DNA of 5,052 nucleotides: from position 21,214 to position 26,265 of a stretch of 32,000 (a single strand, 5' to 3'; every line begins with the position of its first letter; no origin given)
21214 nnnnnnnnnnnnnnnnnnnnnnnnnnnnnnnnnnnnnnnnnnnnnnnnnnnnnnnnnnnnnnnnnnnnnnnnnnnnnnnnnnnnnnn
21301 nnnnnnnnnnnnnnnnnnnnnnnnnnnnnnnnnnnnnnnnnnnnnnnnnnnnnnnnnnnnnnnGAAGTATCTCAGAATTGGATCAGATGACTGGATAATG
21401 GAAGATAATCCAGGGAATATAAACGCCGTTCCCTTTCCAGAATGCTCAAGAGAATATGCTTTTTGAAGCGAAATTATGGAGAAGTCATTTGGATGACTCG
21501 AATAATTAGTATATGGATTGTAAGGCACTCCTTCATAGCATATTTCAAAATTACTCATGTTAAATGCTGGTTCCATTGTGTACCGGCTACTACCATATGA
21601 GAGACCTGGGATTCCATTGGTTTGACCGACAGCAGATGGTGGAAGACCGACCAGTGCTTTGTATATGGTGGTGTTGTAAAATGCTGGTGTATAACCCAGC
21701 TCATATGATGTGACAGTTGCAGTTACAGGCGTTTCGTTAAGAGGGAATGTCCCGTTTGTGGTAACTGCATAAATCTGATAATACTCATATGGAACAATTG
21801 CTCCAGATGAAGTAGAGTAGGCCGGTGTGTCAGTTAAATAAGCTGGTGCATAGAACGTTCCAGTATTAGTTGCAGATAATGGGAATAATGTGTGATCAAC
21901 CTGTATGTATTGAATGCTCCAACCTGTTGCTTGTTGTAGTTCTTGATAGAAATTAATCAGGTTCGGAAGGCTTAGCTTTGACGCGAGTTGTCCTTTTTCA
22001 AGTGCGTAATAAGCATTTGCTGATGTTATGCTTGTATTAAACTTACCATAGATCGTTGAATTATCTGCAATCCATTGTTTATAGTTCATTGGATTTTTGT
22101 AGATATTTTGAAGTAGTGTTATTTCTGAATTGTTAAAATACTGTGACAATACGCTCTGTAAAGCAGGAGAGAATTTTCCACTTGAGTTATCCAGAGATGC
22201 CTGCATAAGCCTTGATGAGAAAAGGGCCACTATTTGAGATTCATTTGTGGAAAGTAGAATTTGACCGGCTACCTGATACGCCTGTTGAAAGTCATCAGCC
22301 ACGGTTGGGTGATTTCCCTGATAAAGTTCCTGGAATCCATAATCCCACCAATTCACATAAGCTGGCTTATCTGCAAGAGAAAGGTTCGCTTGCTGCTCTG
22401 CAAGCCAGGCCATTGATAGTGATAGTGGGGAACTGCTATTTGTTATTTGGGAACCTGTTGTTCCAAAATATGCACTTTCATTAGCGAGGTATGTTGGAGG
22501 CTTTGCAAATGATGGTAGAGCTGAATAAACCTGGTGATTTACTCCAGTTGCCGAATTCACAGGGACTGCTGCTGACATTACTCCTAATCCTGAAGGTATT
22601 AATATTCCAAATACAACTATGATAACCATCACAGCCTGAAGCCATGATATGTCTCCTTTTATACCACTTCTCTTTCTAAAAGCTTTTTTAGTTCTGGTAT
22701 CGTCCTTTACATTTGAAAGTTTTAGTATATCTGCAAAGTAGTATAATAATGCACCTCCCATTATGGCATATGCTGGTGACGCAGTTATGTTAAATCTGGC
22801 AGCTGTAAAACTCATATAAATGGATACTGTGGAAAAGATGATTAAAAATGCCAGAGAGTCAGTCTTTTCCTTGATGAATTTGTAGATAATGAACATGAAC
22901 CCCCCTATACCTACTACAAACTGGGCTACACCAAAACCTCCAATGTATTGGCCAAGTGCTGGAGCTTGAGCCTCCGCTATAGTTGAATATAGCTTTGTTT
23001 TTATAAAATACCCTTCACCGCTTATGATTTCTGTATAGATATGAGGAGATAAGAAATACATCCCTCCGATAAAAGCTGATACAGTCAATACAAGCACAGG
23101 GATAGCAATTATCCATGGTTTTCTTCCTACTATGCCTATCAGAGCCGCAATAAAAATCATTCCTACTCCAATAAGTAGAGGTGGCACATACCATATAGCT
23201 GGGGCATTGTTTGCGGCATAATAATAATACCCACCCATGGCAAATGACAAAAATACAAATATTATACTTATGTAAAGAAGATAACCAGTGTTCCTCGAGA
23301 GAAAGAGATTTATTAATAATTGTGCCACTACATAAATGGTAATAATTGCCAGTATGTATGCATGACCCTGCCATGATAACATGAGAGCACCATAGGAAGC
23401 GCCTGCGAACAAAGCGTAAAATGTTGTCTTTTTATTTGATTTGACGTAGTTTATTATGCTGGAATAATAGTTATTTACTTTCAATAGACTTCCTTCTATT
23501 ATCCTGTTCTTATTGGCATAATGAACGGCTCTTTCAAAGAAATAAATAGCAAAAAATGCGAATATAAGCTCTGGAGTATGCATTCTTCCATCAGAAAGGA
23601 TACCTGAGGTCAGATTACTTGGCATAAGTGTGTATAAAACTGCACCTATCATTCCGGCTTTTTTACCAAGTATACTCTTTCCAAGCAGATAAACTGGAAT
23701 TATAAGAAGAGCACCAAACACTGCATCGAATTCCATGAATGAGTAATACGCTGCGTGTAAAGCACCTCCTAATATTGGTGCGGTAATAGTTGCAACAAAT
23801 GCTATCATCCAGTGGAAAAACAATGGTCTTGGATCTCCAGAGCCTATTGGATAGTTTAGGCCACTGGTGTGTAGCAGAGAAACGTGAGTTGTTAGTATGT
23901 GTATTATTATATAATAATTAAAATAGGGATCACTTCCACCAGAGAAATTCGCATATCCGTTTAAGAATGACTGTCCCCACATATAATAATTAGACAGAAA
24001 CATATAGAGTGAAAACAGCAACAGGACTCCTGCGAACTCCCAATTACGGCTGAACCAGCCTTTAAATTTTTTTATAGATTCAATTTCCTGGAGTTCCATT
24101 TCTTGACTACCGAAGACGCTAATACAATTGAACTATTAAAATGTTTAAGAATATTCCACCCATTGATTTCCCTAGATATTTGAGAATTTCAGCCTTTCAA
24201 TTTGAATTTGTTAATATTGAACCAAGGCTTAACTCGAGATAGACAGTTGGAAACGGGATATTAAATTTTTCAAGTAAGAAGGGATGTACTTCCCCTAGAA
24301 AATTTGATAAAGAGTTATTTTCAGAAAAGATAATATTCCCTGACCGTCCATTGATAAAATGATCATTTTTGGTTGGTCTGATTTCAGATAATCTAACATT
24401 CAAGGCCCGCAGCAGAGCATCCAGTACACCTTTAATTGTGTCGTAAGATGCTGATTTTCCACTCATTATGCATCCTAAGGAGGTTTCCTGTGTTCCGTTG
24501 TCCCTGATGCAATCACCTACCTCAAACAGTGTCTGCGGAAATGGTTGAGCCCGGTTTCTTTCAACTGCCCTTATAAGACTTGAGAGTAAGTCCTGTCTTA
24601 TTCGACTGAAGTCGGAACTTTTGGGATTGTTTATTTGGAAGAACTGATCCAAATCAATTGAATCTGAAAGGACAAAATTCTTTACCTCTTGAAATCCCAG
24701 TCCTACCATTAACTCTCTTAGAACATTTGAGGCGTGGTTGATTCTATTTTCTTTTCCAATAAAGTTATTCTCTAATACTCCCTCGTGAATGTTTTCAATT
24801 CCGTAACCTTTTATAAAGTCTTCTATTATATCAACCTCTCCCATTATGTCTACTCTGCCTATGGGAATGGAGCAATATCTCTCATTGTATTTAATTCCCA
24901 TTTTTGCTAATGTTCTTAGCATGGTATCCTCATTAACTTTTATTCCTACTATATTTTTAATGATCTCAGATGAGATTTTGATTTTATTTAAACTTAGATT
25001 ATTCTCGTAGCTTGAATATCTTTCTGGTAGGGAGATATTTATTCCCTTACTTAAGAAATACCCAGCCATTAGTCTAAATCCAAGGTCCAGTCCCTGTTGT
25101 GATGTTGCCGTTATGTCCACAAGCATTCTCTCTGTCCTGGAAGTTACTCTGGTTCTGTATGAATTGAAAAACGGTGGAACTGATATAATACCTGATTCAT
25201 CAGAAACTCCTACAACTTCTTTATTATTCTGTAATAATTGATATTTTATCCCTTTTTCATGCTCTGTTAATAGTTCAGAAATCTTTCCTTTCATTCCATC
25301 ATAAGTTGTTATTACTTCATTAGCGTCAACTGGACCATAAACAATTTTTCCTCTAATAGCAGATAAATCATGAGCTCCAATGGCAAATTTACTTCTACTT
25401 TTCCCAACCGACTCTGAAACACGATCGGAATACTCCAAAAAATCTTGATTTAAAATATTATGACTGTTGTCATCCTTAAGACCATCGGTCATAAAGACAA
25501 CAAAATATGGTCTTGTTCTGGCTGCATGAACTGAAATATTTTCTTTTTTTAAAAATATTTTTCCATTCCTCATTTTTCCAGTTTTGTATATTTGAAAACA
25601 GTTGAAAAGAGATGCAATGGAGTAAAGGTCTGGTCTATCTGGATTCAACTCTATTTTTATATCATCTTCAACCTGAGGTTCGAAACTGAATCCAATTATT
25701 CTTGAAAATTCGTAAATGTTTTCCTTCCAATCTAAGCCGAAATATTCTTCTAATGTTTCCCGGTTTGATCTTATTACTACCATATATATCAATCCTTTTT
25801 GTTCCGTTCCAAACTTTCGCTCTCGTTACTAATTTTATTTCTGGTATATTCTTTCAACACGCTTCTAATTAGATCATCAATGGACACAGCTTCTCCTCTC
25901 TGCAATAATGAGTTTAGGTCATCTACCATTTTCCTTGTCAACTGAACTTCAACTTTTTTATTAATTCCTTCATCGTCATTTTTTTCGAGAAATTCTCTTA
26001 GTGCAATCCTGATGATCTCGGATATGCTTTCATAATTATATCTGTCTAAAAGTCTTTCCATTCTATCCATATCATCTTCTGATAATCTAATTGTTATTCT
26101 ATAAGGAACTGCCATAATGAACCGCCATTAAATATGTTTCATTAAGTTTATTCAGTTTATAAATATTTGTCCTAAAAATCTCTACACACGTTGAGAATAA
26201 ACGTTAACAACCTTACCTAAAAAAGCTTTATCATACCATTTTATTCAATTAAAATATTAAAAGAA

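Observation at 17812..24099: AglB oligosaccharyltransferase fused to a ~1180-aa sequon-saturated surface-domain array with a second membrane anchor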

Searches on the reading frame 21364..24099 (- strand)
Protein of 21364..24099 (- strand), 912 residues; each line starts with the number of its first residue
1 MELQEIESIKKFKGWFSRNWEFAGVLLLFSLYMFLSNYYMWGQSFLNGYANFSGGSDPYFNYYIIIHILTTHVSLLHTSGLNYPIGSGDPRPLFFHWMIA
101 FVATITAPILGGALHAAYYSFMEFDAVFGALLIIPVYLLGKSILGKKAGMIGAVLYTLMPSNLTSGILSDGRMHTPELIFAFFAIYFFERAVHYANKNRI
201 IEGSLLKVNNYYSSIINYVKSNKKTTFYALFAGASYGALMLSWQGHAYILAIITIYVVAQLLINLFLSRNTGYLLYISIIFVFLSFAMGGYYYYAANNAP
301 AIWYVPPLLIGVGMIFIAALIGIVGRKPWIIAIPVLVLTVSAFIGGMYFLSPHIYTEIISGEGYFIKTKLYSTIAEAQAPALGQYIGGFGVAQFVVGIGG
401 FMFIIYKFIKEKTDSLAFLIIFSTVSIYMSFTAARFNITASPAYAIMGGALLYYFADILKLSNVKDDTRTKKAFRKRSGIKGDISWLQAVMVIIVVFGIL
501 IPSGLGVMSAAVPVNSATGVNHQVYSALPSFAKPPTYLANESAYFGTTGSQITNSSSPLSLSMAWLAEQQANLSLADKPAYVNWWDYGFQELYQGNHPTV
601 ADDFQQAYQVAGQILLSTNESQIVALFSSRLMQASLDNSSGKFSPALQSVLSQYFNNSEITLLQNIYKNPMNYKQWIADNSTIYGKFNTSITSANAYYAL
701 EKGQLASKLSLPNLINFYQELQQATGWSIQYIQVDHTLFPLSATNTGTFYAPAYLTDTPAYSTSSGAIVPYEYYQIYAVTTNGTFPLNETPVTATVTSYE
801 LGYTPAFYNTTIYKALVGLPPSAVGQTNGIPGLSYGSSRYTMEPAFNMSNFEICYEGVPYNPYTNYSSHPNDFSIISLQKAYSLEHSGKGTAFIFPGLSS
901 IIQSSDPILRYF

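Call 19: search_solved_structures(query=window:21364-24099:-, max_evalue=0.01, show_alignments=1)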
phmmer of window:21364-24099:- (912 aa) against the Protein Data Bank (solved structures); distinct sequences matched with E-value up to 0.01: 2.
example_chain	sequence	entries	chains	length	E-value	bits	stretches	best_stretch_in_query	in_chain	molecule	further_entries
3vgp_A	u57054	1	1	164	0.0087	17.6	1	567-630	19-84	Transmembrane oligosaccharyl transferase, putative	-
3vu0_A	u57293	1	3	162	0.0099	17.4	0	568-633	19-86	Putative uncharacterized protein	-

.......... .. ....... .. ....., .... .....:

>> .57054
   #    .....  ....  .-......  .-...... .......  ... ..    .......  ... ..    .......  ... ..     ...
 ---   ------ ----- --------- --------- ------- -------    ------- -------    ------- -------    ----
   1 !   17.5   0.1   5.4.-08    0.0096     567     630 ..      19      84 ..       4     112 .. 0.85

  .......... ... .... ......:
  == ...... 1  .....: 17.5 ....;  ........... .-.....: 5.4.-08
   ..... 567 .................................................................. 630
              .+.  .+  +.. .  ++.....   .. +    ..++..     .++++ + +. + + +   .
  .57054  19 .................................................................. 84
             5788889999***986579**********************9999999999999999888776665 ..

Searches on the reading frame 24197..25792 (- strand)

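Call 7: search_protein_families(library=pfam, proteins=[window:24197-25792:-], max_evalue=0.001)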
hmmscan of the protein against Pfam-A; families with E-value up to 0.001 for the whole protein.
window:24197-25792:- (531 aa): 3 families
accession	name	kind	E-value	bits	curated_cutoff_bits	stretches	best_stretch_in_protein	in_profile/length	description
PF17759.6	tRNA_synthFbeta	-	2.7e-31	109.2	22.4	1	346-523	13-214/214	Phenylalanyl tRNA synthetase beta chain CLM domain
PF03484.21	B5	-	1.4e-10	41.7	28.6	1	271-331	1-66/67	tRNA synthetase B5 domain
PF03483.22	B3_4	-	7.7e-07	29.3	29.3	1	137-255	52-157/174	B3/4 domain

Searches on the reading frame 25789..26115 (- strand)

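Call 7: search_protein_families(library=pfam, proteins=[window:25789-26115:-], max_evalue=0.001)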
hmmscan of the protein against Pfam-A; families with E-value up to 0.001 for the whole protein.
window:25789-26115:- (108 aa): 1 family
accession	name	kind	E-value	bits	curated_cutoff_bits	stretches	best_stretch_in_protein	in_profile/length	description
PF01402.27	RHH_1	-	5.8e-10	39.2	20.5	1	6-45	1-39/39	Ribbon-helix-helix protein, copG family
